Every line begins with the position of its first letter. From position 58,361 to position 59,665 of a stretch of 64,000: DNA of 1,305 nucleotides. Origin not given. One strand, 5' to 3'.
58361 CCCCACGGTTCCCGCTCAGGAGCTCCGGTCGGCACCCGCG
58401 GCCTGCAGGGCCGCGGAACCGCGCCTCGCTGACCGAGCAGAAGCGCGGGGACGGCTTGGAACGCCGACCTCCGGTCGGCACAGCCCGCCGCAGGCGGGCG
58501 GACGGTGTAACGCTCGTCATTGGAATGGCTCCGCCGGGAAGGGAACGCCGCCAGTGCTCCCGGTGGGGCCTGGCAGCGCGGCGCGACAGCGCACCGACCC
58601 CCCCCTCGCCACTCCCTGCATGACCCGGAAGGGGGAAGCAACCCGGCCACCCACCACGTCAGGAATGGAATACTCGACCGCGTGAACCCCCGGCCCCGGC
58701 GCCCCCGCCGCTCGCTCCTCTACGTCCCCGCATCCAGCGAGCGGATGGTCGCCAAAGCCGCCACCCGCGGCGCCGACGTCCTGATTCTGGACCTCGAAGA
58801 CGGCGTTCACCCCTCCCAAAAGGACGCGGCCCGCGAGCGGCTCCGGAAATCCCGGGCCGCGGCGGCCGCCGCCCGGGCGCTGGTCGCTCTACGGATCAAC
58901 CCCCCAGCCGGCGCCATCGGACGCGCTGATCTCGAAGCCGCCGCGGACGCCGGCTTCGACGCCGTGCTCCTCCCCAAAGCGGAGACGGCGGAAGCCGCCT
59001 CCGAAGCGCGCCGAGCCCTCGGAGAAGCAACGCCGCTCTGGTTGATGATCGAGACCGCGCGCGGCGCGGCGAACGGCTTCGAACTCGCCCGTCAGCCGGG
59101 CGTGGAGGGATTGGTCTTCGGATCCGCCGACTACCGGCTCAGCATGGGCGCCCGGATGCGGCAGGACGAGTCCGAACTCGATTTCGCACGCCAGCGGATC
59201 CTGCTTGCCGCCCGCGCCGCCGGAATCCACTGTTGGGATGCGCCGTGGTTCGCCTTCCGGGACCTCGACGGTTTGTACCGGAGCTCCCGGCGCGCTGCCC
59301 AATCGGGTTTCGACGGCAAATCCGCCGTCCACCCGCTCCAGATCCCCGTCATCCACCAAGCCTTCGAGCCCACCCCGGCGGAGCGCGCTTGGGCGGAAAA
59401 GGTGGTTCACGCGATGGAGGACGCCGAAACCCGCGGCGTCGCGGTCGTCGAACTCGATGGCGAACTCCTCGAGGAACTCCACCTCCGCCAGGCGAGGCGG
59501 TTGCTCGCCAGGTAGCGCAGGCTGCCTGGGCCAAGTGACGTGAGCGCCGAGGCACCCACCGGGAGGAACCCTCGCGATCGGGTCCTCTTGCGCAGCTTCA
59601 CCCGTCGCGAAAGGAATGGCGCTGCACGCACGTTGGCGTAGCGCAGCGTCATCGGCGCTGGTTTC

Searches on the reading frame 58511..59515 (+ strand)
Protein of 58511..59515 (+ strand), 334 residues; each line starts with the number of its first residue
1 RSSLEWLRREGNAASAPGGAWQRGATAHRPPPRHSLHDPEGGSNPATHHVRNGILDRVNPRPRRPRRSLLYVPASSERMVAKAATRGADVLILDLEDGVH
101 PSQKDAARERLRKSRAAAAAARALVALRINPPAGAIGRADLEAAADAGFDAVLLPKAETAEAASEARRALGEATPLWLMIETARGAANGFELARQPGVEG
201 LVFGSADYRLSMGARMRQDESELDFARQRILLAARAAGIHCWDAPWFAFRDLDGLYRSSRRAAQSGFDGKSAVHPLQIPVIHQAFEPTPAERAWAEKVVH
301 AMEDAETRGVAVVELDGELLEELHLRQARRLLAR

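Call 38: search_protein_families(library=ncbifam, proteins=[window:58511-59515:+], max_evalue=0.001)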
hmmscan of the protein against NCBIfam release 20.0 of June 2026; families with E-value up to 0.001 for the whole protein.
window:58511-59515:+ (334 aa): 3 families
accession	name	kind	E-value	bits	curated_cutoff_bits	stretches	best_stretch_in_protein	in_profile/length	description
TIGR01588.1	citE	equivalog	6.1e-51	173.2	443.4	1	64-332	1-280/288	citrate (pro-3S)-lyase subunit beta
NF038242.1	RipC_Ccl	equivalog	2.7e-47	161.5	375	1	67-334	2-267/268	itaconate degradation C-C-lyase RipC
NF041626.1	malyCoAlyase_Halo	equivalog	2.2e-11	43.3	500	1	161-326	123-304/340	L-malyl-CoA/beta-methylmalyl-CoA lyase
